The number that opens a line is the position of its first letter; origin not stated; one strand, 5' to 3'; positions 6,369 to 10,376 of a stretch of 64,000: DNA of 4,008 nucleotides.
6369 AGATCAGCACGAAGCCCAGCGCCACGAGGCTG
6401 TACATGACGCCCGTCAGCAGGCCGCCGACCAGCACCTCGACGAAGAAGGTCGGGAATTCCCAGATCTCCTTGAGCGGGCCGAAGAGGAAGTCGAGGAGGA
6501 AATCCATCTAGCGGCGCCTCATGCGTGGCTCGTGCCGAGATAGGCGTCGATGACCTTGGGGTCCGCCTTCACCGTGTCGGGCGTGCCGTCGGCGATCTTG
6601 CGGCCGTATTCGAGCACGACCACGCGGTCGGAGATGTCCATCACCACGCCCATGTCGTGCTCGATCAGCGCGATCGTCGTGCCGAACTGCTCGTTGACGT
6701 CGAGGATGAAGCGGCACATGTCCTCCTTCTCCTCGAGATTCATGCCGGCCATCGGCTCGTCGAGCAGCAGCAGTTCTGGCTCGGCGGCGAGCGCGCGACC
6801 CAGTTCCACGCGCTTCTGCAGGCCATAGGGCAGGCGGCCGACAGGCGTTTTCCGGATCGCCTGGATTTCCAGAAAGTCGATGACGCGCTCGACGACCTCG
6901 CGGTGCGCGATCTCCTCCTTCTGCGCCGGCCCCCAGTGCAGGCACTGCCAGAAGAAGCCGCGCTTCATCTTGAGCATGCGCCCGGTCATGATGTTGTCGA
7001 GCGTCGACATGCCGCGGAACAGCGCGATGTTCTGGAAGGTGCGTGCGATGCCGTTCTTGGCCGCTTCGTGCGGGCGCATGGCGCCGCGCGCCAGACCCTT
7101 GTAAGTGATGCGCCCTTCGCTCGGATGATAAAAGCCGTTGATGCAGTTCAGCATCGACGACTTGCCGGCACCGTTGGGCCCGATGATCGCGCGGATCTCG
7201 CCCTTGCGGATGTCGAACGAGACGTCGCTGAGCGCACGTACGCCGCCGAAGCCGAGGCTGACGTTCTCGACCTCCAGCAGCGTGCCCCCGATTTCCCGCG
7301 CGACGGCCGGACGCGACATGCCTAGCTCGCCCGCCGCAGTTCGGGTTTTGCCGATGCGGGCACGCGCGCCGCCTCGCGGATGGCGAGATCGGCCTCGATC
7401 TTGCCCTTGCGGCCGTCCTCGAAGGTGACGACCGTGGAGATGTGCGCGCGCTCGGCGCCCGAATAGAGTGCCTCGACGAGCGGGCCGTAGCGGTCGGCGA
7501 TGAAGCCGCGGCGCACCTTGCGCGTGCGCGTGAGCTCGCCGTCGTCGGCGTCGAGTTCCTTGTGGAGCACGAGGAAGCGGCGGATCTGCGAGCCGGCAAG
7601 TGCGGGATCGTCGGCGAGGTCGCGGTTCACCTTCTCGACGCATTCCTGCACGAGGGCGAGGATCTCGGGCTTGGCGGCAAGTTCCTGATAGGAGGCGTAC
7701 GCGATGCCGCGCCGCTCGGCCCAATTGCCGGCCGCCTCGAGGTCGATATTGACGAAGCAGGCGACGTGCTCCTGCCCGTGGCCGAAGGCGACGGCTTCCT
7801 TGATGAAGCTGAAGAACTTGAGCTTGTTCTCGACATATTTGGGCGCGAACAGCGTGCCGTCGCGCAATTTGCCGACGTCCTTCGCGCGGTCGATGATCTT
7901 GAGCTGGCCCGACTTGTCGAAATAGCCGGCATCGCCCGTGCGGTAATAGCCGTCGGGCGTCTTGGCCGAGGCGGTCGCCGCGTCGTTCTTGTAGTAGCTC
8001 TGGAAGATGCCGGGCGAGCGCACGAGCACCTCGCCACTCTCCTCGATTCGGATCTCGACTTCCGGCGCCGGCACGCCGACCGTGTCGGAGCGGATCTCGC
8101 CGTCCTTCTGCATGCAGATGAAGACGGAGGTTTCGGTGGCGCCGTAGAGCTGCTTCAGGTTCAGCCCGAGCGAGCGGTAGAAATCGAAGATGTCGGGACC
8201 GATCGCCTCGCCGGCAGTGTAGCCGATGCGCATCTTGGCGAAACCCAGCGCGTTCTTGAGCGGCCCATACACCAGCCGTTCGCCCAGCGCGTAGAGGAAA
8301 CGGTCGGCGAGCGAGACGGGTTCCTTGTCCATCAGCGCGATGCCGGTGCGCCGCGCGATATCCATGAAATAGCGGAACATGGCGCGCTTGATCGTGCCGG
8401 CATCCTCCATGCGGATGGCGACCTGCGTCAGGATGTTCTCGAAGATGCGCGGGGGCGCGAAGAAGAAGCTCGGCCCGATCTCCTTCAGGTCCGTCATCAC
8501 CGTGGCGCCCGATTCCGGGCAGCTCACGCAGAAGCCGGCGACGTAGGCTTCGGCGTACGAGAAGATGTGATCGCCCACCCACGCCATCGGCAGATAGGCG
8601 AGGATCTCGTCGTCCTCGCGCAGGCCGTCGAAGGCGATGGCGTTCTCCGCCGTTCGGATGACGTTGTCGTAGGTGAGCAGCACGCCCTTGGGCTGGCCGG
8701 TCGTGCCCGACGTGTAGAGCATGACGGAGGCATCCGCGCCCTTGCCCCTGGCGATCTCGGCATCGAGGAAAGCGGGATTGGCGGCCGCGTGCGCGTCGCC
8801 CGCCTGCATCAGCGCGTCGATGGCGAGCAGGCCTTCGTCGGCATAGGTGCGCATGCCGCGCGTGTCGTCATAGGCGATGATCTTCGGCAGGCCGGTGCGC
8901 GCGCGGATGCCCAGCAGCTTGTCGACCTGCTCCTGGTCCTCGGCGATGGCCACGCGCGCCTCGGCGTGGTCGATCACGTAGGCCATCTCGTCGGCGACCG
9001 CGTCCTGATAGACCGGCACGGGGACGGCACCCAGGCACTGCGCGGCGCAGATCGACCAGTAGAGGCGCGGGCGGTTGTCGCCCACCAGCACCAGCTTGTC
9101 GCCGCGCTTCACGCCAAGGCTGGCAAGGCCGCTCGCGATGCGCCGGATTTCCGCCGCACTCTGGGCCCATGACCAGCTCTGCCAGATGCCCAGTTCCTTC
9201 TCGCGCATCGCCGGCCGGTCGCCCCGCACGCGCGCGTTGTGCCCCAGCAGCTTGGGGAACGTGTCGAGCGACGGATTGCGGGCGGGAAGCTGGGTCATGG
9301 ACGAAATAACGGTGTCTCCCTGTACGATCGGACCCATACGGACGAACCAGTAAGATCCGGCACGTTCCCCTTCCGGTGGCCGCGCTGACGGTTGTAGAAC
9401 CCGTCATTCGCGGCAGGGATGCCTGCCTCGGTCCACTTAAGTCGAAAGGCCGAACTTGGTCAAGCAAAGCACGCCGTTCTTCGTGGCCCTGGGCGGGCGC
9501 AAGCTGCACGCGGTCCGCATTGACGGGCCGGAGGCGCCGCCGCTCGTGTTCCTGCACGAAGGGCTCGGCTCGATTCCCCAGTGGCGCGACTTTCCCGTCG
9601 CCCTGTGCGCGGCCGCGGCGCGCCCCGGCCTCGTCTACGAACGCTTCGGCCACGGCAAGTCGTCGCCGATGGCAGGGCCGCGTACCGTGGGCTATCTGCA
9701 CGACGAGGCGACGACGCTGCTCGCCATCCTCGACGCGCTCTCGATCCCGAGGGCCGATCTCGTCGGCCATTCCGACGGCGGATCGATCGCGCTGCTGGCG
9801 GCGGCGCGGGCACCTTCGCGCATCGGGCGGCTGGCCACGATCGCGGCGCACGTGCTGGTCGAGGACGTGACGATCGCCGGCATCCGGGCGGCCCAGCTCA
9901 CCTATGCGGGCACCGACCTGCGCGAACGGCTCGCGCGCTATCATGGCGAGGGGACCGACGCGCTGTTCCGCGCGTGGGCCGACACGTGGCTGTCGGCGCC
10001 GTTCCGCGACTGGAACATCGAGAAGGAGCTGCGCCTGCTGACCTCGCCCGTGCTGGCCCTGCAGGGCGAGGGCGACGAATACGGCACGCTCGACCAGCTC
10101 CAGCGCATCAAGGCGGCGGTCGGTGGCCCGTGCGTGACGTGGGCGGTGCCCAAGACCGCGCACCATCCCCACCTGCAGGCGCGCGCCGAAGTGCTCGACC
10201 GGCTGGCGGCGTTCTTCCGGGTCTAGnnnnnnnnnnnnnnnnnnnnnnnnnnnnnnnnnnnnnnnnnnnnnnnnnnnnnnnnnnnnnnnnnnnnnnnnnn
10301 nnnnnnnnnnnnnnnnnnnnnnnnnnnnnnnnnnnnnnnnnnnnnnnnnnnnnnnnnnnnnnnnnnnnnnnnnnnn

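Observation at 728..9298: Arsenic module inserted inside a Liv-type ABC importer / acyl-CoA ligase operon, next to a YqeB-family gene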

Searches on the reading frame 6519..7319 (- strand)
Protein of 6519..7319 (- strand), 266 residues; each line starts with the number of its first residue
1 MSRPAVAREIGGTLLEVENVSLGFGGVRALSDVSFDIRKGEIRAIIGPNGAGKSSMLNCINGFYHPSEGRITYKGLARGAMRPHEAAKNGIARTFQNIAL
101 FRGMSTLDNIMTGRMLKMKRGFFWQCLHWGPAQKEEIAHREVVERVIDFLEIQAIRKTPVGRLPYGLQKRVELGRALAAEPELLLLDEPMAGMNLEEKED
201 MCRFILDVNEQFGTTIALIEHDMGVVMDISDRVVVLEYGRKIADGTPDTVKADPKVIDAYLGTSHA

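Call 9: search_protein_families(library=pfam, proteins=[window:6519-7319:-])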
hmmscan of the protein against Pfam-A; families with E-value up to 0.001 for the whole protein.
window:6519-7319:- (266 aa): 3 families
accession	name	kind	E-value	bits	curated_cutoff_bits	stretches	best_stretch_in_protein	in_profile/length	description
PF00005.33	ABC_tran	-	4.2e-29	102.3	25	1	30-191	1-137/137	ABC transporter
PF12399.14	BCA_ABC_TP_C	-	1.1e-12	47.7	25.5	1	240-266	1-27/27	Branched-chain amino acid ATP-binding cassette transporter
PF13476.12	AAA_23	-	5.6e-05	24.3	27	1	26-61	6-40/201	AAA domain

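Call 10: search_protein_families(library=ncbifam, proteins=[window:6519-7319:-])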
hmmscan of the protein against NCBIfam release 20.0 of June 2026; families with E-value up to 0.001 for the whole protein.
window:6519-7319:- (266 aa): 189 families (the best 25 are shown)
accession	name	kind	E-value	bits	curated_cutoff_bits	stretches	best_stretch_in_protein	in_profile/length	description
NF008449.1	PRK11300.1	equivalog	1.8e-72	243.7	362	1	13-263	4-254/255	high-affinity branched-chain amino acid ABC transporter ATP-binding protein LivG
TIGR03411.1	urea_trans_UrtD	equivalog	1e-56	192.3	304.1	1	14-263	2-242/242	urea ABC transporter ATP-binding protein UrtD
TIGR00968.1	3a0106s01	subfamily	8.6e-38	130.2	342.75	1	16-255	2-223/237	sulfate ABC transporter ATP-binding protein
NF043075.1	MMSYN1_0197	equivalog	1.7e-37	129.1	550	1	14-255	2-225/341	spermidine/putrescine ABC transporter ATP-binding protein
TIGR03265.1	PhnT2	equivalog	4.8e-37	128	457.7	1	14-255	4-227/353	putative 2-aminoethylphosphonate ABC transporter ATP-binding protein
TIGR02315.1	ABC_phnC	equivalog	1.1e-36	126.5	266.1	1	14-252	1-235/243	phosphonate ABC transporter ATP-binding protein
TIGR04406.1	LPS_export_lptB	equivalog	1.1e-36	126.4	240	1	15-264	2-236/239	LPS export ABC transporter ATP-binding protein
NF008442.0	PRK11288.1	equivalog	4.5e-36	124.2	689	1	13-243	6-223/504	L-arabinose ABC transporter ATP-binding protein AraG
TIGR03410.1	urea_trans_UrtE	equivalog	5.9e-36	124.1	285.8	1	15-252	1-221/230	urea ABC transporter ATP-binding subunit UrtE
TIGR01188.1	drrA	subfamily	3.9e-35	121.6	312.45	1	24-252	3-213/302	daunorubicin resistance ABC transporter, ATP-binding protein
NF008105.0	PRK10851.1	equivalog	5.3e-35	120.8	502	1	15-255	3-229/362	sulfate/thiosulfate ABC transporter ATP-binding protein CysA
NF008621.0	PRK11607.1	equivalog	7.7e-35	120.4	613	1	7-255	12-242/377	putrescine ABC transporter ATP-binding subunit PotG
NF041861.1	YtfR_transport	equivalog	1.7e-34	119.1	850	2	14-116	1-103/492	galactofuranose ABC transporter, ATP-binding protein YtfR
NF040905.2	GguA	equivalog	7.3e-34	117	810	1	14-245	1-221/500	multiple monosaccharide ABC transporter ATP-binding protein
TIGR04521.1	ECF_ATPase_2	equivalog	8.3e-34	116.9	330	2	136-257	114-239/279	energy-coupling factor transporter ATPase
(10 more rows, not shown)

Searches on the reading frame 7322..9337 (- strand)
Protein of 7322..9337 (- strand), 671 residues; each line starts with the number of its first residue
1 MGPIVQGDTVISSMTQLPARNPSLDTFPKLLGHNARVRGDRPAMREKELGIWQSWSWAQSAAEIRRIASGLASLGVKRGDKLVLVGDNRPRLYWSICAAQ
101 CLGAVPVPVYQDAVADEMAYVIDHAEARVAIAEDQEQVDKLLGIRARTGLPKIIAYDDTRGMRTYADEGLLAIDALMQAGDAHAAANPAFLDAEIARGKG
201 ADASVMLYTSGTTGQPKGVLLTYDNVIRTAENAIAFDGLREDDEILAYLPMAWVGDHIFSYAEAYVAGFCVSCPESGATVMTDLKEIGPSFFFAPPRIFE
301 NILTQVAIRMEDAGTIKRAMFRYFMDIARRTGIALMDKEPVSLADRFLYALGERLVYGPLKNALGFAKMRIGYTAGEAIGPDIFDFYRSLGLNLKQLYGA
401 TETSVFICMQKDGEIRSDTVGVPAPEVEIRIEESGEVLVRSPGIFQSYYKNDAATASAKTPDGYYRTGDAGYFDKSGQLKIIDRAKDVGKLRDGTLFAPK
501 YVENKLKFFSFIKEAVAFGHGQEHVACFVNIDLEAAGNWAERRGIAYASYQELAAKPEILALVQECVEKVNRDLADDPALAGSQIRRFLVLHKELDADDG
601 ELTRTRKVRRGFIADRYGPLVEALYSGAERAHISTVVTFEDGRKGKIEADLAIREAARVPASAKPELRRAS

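Call 9: search_protein_families(library=pfam, proteins=[window:7322-9337:-])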
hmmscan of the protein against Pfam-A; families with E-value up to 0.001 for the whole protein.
window:7322-9337:- (671 aa): 2 families
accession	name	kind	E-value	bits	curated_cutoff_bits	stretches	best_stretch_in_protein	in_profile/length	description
PF00501.34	AMP-binding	-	4.3e-65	220.4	29.9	1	33-449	3-384/384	AMP-binding enzyme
PF23562.2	AMP-binding_C_3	-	0.00041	21.1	20.8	0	491-628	6-123/124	AMP-binding enzyme C-terminal domain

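Call 10: search_protein_families(library=ncbifam, proteins=[window:7322-9337:-])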
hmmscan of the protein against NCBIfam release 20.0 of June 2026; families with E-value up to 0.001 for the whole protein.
window:7322-9337:- (671 aa): 95 families (the best 25 are shown)
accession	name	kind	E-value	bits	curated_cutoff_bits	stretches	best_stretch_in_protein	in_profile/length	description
NF038343.1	ligase_FadD11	exception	2.7e-85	287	950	1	36-626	12-582/585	fatty acid--CoA ligase FadD11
NF004837.0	PRK06187.1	subfamily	7.7e-58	196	476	2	25-317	8-289/531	long-chain-fatty-acid--CoA ligase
NF005801.1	PRK07656.1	equivalog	4e-45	154.4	657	2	26-302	2-249/500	FadD3 family acyl-CoA ligase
NF006182.0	PRK08316.1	subfamily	3.5e-40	138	663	2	26-321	12-293/523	fatty acyl-CoA synthetase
NF004114.0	PRK05605.1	equivalog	9.5e-39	133.1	766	2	27-319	36-343/575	long-chain-fatty-acid--CoA ligase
NF002966.0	PRK03640.1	equivalog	1.4e-35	122.8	556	3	391-522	278-418/483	o-succinylbenzoate--CoA ligase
NF005702.0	PRK07514.1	subfamily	4.1e-35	121.1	558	2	385-518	289-432/506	malonyl-CoA synthase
NF004808.0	PRK06155.1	equivalog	1.2e-33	116.2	722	2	21-253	17-232/542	ATP-dependent acyl-CoA ligase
NF006181.0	PRK08314.1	subfamily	2.4e-33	115.2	705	2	17-254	11-257/563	long-chain-fatty-acid--CoA ligase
TIGR01923.1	menE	equivalog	1.7e-32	112.8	330.15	2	376-521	233-383/442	o-succinylbenzoate--CoA ligase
NF009232.0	PRK12582.1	subfamily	5.2e-32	110.9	777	2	394-628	380-616/624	acyl-CoA synthetase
NF052580.1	Str24CoAsynCasG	equivalog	2.3e-31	108.7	750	2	55-231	66-218/548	steroid-24-oyl-CoA synthetase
NF009233.0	PRK12583.1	subfamily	1.1e-30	106.6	832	2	25-275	18-275/558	fatty acid CoA ligase family protein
NF004822.0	PRK06178.1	equivalog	1.6e-29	102.9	782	2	53-255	61-268/571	acyl-CoA synthetase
NF041592.1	carboxyl_red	equivalog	1.9e-29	102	1300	2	373-639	377-633/1160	carboxylic acid reductase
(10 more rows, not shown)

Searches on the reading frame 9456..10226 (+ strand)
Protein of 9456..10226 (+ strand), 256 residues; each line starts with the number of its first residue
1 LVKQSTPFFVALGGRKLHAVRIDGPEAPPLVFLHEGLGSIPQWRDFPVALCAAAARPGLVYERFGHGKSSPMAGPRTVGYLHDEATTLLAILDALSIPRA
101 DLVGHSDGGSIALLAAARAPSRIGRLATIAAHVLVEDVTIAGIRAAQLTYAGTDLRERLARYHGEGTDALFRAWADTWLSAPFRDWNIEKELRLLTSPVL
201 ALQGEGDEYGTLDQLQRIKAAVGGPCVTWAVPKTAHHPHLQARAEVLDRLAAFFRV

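Call 78: search_protein_families(library=ncbifam, proteins=[window:9456-10226:+], max_evalue=1e-8)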
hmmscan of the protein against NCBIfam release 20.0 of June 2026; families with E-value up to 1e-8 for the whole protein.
window:9456-10226:+ (256 aa): 4 families
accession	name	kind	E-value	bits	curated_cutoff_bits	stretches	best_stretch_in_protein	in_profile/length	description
NF051488.1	bifunc_PcaDC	exception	2.4e-18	66.5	390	1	19-255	3-251/375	bifunctional 3-oxoadipate enol-lactonase/4-carboxymuconolactone decarboxylase PcaDC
NF011457.0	PRK14875.1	equivalog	3.2e-18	65.8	307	1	6-139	111-239/372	acetoin dehydrogenase dihydrolipoyllysine-residue acetyltransferase subunit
TIGR02427.1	protocat_pcaD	equivalog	5.1e-18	65.4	255.85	1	22-152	6-133/251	3-oxoadipate enol-lactonase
NF045632.1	hydroxlase_HsaD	equivalog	9.4e-13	47.7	400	1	4-130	11-136/290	4,5:9,10-diseco-3-hydroxy-5,9,17-trioxoandrosta-1(10),2-diene-4-oate hydrolase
